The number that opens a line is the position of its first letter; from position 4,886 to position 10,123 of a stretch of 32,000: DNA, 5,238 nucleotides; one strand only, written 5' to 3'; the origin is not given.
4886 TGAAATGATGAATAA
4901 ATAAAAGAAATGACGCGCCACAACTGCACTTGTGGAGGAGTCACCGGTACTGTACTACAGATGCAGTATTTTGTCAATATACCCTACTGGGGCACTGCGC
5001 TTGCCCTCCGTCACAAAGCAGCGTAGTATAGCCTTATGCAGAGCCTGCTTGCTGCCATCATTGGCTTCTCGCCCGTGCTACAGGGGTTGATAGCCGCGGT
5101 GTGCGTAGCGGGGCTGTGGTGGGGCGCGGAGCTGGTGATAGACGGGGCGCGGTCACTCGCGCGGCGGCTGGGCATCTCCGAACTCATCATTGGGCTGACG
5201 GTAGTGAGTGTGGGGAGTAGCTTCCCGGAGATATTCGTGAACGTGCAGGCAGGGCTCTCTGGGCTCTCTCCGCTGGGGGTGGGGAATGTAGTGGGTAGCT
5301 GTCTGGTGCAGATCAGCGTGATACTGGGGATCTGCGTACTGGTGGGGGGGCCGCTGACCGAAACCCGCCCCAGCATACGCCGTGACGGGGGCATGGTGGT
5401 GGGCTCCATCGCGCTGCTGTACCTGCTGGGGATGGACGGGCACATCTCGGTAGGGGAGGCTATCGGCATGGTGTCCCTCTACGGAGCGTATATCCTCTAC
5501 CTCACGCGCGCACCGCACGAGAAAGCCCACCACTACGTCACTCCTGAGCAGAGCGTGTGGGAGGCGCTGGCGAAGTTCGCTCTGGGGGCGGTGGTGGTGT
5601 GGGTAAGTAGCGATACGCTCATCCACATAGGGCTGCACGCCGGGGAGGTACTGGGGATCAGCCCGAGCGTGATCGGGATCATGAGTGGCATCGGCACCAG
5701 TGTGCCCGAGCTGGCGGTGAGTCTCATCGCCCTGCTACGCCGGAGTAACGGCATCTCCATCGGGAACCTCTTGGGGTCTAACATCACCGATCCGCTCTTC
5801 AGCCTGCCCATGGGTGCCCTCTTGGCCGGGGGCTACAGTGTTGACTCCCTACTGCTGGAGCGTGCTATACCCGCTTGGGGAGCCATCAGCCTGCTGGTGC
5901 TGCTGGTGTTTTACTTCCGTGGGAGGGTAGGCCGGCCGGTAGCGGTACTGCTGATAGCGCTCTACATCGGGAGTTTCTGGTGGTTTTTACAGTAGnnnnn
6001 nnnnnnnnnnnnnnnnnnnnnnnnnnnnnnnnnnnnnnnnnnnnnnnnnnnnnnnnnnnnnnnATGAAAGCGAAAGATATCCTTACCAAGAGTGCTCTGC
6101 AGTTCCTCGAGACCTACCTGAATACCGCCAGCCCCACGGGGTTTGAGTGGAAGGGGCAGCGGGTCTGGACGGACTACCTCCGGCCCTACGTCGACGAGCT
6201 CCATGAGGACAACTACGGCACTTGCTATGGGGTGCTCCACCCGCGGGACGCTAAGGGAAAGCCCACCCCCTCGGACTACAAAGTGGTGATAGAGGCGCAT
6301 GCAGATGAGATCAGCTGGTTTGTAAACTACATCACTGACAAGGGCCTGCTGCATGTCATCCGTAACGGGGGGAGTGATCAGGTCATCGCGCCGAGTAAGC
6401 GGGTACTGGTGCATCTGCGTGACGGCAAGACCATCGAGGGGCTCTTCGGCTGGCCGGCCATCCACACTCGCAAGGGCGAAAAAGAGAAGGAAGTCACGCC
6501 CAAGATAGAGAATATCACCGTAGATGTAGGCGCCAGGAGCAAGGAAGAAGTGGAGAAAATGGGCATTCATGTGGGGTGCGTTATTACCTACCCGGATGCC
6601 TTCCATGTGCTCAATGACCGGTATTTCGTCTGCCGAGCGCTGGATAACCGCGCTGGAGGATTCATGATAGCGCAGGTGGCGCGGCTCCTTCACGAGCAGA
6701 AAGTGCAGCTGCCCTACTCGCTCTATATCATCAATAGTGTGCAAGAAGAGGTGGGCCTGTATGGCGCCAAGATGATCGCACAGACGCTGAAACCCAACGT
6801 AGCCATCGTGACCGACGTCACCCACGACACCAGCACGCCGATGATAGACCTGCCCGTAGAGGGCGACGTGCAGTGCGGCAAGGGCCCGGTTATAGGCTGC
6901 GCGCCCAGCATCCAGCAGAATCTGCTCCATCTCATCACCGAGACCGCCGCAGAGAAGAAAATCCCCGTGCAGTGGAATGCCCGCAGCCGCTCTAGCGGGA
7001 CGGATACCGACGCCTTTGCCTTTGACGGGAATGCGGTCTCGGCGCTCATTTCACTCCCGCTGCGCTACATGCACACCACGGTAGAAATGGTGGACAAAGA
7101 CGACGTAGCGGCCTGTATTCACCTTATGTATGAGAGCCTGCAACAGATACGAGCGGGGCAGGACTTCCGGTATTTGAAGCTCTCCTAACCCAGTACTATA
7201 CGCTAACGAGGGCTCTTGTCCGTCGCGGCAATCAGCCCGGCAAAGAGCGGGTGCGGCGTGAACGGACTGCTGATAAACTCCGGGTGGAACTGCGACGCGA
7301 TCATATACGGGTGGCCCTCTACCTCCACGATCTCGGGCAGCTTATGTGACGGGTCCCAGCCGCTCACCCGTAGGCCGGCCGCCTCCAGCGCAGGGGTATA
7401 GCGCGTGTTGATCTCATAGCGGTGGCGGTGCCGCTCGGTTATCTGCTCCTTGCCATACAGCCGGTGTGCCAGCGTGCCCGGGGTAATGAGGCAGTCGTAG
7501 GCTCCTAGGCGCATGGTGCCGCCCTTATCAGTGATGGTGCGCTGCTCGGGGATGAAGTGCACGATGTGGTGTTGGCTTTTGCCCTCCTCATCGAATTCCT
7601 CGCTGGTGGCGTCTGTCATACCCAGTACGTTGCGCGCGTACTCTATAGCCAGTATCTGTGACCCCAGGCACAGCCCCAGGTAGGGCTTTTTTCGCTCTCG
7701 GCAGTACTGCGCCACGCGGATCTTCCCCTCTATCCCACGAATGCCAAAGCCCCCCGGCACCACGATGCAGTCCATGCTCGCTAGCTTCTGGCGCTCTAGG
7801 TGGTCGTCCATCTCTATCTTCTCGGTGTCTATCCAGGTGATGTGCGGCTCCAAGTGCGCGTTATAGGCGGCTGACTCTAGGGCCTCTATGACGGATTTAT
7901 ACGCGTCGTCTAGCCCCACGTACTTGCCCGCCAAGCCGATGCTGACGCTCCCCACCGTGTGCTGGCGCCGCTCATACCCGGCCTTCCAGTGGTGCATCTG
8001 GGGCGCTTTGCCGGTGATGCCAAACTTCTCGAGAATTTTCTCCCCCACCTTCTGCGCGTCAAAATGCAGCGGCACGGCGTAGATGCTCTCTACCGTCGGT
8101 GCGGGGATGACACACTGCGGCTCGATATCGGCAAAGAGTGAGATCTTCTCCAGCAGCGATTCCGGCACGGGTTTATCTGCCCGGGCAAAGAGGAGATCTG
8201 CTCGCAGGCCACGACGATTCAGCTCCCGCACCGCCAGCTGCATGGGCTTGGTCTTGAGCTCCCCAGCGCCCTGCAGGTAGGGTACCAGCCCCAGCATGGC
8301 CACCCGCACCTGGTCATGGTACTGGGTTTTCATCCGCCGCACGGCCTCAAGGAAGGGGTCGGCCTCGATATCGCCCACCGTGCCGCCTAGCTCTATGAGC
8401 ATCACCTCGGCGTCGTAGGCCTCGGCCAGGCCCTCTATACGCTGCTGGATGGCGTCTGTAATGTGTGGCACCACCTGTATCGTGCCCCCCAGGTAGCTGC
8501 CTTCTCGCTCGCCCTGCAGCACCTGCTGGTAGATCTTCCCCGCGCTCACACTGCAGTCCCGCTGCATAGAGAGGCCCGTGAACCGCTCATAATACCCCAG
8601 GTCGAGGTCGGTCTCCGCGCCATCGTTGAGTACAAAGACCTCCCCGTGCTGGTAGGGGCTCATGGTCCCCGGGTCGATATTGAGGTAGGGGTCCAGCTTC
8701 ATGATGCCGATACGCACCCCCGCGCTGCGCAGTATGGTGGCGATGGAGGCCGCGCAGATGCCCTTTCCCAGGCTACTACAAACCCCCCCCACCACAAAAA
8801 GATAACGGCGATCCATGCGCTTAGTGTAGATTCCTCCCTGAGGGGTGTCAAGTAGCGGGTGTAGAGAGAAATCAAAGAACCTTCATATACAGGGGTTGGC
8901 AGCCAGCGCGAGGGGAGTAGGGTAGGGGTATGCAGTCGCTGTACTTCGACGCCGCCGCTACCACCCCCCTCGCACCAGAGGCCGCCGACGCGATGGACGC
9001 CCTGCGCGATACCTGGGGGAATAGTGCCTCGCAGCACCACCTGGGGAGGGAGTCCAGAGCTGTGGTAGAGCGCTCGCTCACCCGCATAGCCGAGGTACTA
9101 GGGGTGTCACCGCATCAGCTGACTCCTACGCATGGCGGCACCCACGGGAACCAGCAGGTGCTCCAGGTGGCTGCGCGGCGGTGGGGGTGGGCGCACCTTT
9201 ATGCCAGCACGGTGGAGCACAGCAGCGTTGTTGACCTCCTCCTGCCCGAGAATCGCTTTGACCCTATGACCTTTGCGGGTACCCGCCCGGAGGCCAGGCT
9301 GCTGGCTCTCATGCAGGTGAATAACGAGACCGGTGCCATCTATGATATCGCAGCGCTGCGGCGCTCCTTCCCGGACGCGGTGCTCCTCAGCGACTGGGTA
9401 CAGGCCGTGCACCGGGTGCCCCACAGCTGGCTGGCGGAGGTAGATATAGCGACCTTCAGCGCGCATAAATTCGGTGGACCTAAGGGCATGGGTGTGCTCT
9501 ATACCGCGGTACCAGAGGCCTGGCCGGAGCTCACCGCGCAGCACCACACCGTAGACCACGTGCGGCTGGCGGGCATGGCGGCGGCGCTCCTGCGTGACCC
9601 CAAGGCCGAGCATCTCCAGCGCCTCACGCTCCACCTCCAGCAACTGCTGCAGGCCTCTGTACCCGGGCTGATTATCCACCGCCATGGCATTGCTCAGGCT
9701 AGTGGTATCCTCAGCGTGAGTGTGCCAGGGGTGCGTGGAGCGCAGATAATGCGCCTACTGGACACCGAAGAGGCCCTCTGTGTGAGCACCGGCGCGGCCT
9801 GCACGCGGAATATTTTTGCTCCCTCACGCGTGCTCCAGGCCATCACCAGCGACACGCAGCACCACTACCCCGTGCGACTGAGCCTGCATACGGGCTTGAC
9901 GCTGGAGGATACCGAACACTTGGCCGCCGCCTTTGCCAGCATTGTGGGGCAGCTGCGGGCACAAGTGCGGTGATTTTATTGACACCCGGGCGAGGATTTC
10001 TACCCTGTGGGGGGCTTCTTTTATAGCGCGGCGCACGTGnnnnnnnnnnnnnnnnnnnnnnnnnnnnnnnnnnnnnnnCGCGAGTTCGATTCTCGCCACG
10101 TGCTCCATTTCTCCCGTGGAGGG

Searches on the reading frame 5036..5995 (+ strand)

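Call 64: search_protein_families(library=pfam, proteins=[window:5036-5995:+], max_evalue=0.001)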
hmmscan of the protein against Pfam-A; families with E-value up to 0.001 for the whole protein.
window:5036-5995:+ (319 aa): 1 family
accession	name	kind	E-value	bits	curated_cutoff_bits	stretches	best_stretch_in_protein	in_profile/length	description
PF01699.29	Na_Ca_ex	-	1.9e-49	167.9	24.9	2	19-157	5-150/151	Sodium/calcium exchanger protein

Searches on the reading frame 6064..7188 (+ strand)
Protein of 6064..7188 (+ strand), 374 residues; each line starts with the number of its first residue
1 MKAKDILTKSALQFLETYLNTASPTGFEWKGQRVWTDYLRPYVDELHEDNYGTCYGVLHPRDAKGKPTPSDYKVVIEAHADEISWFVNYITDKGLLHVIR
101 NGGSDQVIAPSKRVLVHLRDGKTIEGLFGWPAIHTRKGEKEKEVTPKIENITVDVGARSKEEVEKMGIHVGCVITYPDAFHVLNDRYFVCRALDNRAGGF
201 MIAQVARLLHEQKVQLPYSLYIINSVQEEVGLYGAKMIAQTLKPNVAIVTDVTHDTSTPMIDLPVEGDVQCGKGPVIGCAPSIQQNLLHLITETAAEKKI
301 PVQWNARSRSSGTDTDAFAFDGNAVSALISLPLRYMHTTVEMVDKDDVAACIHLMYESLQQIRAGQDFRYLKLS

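Call 64: search_protein_families(library=pfam, proteins=[window:6064-7188:+], max_evalue=0.001)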
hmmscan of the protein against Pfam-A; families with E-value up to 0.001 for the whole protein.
window:6064-7188:+ (374 aa): 3 families
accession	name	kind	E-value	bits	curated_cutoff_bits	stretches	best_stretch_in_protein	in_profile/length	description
PF05343.19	Peptidase_M42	-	1.8e-70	237.7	23.2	1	68-354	10-292/292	M42 glutamyl aminopeptidase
PF01546.33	Peptidase_M20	-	1.2e-05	25.7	24.6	1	186-360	27-205/206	Peptidase family M20/M25/M40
PF04389.22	Peptidase_M28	-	1.2e-05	25.6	21.3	1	192-361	30-176/193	Peptidase family M28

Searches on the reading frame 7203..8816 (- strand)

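Call 64: search_protein_families(library=pfam, proteins=[window:7203-8816:-], max_evalue=0.001)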
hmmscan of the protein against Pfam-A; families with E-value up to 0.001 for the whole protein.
window:7203-8816:- (537 aa): 4 families
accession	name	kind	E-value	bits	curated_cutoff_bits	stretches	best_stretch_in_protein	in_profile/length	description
PF06418.20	CTP_synth_N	-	9.2e-105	350.2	26.1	1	4-266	1-264/265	CTP synthase N-terminus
PF00117.34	GATase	-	3e-36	125.3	22.8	1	304-529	4-188/190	Glutamine amidotransferase class-I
PF07722.19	Peptidase_C26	-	3.1e-06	27.6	20.5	1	368-513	97-219/219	Peptidase C26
PF01965.30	DJ-1_PfpI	-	0.00091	19.5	26.6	0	332-391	46-109/165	DJ-1/PfpI family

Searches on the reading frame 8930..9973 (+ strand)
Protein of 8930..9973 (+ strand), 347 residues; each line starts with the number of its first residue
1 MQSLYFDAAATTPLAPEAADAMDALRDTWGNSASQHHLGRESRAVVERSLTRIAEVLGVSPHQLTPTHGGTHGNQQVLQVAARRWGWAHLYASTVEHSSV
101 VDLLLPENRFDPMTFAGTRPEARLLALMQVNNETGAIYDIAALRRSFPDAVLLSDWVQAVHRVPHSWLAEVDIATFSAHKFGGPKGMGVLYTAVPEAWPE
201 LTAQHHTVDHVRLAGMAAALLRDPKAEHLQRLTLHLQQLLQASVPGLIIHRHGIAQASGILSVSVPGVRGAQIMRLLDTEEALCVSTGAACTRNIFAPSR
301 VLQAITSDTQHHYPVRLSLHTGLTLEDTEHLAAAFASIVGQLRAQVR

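Call 64: search_protein_families(library=pfam, proteins=[window:8930-9973:+], max_evalue=0.001)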
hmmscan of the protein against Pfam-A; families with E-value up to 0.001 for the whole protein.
window:8930-9973:+ (347 aa): 1 family
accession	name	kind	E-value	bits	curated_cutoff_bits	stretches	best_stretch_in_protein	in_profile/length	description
PF00266.25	Aminotran_5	-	5.2e-30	105.1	21.5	3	119-213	137-236/371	Aminotransferase class-V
